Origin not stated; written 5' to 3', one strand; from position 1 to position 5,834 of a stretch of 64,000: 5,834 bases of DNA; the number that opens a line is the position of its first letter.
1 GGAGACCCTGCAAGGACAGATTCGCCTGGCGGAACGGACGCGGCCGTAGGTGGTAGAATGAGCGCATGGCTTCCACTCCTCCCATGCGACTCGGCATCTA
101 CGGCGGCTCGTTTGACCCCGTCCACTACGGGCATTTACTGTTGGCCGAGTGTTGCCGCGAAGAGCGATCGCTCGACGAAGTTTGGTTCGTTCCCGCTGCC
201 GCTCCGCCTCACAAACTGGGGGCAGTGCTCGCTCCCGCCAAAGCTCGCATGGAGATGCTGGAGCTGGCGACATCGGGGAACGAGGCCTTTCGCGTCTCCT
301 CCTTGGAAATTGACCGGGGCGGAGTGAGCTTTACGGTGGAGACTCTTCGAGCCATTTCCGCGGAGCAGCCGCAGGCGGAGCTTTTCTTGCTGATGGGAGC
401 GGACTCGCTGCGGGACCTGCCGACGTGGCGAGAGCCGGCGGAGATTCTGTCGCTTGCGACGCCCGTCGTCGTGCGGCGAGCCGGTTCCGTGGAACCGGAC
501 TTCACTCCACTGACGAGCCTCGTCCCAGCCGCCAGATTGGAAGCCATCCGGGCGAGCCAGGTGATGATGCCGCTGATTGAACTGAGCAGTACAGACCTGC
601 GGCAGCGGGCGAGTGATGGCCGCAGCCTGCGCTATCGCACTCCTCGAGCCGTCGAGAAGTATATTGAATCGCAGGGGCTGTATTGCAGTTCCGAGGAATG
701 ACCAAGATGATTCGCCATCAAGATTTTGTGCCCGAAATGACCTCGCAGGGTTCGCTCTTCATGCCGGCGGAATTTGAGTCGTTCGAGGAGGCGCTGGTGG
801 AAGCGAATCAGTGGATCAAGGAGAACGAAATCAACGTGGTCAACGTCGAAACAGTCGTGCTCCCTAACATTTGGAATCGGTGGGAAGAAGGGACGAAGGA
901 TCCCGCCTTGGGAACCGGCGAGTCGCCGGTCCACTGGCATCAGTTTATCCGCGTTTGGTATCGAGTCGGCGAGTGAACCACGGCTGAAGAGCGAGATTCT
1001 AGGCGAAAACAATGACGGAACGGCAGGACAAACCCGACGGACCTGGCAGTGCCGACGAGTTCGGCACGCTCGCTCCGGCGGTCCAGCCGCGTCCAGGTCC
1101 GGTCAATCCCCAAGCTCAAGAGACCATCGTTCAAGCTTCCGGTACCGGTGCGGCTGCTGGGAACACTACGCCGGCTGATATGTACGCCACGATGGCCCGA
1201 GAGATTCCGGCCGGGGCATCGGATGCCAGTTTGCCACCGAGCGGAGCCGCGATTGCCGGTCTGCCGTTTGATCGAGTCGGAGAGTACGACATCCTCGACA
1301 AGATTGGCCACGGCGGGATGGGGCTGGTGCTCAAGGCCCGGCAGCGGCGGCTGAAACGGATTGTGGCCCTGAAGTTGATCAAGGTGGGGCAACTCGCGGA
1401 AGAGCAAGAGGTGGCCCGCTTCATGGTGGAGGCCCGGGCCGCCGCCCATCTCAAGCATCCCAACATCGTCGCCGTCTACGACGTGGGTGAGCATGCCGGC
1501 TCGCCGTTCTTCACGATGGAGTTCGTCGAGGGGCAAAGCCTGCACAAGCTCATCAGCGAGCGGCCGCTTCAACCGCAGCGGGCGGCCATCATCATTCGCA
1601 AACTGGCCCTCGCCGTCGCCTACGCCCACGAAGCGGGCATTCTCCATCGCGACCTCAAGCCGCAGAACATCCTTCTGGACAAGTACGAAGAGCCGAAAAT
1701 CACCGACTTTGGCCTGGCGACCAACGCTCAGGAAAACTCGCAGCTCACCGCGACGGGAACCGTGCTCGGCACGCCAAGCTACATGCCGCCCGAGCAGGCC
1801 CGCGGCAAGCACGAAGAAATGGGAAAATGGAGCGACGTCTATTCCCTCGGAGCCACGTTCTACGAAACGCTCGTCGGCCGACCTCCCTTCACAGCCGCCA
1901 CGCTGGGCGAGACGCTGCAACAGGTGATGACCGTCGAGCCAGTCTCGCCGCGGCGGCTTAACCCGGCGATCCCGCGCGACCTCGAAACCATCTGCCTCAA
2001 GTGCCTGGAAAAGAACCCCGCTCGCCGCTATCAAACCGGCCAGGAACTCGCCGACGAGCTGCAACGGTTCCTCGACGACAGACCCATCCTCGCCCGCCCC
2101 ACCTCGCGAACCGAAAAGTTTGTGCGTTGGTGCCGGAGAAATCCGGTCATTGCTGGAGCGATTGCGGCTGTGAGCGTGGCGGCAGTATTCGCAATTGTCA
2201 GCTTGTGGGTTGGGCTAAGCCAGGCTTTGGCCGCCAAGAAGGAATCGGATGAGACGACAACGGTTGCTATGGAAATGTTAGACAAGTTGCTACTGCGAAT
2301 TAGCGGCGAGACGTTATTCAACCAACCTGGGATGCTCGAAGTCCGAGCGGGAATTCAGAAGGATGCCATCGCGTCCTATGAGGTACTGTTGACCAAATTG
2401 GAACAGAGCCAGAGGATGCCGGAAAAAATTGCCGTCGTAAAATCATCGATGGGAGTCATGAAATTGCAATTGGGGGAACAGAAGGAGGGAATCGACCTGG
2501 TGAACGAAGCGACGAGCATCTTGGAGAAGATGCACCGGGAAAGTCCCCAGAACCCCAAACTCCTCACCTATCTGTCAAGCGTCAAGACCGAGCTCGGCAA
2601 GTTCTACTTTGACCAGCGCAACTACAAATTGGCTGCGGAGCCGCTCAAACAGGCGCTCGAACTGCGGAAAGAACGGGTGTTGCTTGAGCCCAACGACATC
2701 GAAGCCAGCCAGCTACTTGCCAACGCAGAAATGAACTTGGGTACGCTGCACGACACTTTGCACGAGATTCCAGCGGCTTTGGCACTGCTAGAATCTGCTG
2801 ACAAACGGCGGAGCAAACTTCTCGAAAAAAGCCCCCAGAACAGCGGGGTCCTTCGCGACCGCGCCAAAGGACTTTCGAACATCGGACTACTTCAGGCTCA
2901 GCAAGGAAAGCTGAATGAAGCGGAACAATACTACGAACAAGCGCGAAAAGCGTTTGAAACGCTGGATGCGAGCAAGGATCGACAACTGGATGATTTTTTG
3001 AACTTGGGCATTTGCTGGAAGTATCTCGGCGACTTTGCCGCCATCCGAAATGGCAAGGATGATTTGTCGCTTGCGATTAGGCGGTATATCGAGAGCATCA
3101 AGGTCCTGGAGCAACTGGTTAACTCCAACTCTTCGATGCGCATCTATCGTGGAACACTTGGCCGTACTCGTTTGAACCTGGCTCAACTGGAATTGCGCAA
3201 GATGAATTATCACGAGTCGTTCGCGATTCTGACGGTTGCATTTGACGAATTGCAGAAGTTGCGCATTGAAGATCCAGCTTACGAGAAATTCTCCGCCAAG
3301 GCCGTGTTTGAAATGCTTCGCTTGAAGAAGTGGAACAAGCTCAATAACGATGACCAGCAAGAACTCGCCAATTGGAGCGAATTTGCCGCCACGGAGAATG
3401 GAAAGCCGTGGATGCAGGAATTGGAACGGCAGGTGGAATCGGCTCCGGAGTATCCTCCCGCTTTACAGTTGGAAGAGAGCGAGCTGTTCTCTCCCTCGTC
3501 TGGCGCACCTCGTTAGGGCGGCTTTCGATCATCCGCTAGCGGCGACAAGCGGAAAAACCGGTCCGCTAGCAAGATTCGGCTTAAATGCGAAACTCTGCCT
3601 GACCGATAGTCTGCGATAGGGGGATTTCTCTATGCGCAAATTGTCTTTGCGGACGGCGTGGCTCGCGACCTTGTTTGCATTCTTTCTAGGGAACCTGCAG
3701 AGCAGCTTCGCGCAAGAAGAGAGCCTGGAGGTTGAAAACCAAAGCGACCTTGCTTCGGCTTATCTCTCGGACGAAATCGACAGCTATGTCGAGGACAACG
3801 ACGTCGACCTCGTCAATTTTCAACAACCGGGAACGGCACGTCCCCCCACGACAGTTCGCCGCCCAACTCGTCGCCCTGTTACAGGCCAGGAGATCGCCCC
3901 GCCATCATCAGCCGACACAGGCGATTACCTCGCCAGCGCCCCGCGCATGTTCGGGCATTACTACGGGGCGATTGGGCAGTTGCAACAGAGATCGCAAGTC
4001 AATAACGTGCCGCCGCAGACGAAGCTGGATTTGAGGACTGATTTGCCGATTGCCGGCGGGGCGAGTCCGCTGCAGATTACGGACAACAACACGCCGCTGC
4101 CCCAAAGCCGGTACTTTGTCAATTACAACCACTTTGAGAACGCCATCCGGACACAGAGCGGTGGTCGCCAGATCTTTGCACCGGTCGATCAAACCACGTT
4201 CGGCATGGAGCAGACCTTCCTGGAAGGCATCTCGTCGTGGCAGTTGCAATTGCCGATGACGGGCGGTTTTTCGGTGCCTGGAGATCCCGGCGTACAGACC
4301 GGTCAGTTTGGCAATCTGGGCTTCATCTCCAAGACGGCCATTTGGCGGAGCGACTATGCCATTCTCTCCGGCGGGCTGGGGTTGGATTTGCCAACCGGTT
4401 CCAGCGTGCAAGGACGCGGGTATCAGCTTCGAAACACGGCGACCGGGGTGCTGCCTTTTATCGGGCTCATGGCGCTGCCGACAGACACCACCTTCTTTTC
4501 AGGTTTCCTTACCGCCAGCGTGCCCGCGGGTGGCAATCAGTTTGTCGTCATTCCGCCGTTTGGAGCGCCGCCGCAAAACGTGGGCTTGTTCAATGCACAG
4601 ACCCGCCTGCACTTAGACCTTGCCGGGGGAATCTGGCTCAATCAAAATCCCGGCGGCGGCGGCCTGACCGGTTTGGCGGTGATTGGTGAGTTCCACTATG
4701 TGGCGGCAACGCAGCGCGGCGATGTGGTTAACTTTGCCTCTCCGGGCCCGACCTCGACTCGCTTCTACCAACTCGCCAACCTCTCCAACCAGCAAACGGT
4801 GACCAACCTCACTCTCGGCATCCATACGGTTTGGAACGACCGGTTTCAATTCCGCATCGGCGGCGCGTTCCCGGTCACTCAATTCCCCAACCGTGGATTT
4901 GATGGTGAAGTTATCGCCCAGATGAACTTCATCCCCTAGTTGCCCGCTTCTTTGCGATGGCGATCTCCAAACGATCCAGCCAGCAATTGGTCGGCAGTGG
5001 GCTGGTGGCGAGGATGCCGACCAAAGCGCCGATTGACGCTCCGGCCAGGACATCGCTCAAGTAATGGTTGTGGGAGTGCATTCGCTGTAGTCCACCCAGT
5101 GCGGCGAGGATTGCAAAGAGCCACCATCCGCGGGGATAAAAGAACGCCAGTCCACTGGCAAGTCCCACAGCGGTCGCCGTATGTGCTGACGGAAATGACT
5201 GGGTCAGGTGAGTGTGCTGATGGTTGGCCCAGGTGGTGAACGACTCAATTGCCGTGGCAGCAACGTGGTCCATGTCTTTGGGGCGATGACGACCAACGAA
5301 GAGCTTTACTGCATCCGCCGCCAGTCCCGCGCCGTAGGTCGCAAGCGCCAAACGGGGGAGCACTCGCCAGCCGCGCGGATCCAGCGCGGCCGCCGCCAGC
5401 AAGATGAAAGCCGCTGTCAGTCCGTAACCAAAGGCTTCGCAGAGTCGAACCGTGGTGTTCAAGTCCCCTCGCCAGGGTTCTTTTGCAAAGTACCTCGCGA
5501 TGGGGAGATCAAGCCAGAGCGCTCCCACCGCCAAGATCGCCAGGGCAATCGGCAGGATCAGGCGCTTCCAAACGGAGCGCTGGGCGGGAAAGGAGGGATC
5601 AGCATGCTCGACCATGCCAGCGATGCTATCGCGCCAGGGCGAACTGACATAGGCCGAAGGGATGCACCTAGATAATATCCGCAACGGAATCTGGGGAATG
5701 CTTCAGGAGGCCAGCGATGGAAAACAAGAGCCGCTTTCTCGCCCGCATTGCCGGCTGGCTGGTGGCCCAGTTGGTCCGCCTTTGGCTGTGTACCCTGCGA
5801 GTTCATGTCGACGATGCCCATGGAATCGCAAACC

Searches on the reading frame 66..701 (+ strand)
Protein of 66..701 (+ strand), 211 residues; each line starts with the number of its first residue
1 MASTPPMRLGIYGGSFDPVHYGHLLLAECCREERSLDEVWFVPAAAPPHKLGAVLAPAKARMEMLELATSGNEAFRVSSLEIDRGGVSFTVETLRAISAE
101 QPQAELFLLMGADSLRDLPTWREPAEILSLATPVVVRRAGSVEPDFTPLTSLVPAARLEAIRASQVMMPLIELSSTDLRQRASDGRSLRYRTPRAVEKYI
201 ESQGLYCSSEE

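Call 40: search_protein_families(library=pfam, proteins=[window:66-701:+], max_evalue=0.000001)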
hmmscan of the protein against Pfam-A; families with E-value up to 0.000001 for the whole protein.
window:66-701:+ (211 aa): 1 family
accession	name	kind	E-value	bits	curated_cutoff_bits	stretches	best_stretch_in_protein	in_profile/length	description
PF01467.32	CTP_transf_like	-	4.3e-25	88.9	21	1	11-181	1-133/133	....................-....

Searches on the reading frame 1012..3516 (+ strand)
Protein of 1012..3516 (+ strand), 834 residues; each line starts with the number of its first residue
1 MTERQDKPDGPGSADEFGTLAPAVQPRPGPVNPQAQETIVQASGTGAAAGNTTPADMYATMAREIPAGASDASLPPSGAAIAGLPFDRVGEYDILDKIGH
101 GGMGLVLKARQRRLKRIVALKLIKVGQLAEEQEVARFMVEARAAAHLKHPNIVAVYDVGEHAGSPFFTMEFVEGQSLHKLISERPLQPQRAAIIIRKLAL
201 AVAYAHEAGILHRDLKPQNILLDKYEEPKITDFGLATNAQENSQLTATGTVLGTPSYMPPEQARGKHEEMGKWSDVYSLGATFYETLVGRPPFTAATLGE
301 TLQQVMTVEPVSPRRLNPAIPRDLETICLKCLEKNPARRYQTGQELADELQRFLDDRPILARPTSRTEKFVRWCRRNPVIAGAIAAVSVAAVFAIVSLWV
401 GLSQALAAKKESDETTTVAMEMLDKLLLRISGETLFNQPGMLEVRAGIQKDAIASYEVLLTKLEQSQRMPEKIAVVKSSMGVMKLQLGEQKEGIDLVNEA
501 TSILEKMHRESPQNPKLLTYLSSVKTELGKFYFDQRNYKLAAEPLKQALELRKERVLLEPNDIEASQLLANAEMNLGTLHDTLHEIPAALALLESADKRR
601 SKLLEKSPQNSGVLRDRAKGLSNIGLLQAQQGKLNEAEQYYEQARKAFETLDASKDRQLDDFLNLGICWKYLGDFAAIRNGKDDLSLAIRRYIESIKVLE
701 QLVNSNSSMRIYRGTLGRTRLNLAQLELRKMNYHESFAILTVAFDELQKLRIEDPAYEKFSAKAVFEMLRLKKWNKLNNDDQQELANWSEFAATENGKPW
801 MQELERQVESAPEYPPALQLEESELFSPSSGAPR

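Call 40: search_protein_families(library=pfam, proteins=[window:1012-3516:+], max_evalue=0.000001)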
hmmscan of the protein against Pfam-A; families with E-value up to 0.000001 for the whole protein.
window:1012-3516:+ (834 aa): 6 families
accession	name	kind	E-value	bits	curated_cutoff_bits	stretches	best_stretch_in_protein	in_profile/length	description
PF00069.31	Pkinase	-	7.6e-55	186.6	31.7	1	92-344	1-256/263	Protein kinase domain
PF07714.23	PK_Tyr_Ser-Thr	-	4.7e-35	121.6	23.1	1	95-341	4-250/258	Protein tyrosine and serine/threonine kinase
PF00515.34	TPR_1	-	1.4e-09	37.8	27.8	0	618-644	1-27/34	Tetratricopeptide repeat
PF13424.12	TPR_12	-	1.7e-09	38.2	30.1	0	617-677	2-63/77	Tetratricopeptide repeat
PF01636.29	APH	-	2.5e-08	34.4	23.2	0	126-205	35-107/239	Phosphotransferase enzyme family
PF13374.12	TPR_10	-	9.7e-07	29.1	27.5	0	621-646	5-30/42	Tetratricopeptide repeat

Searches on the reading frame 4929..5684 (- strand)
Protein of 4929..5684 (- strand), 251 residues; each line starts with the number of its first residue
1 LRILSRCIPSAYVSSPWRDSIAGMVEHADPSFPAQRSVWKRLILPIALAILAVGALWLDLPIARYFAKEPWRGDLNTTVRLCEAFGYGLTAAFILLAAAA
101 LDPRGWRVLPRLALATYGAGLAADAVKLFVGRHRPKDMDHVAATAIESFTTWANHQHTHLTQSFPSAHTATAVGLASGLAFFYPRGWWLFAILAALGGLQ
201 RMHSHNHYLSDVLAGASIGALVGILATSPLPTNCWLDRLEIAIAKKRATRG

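Call 40: search_protein_families(library=pfam, proteins=[window:4929-5684:-], max_evalue=0.000001)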
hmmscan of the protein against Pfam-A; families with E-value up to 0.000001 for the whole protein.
window:4929-5684:- (251 aa): 1 family
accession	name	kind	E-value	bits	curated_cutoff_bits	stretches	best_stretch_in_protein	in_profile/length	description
PF01569.27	PAP2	-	3.6e-18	66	27.2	1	112-227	5-122/130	PAP2 superfamily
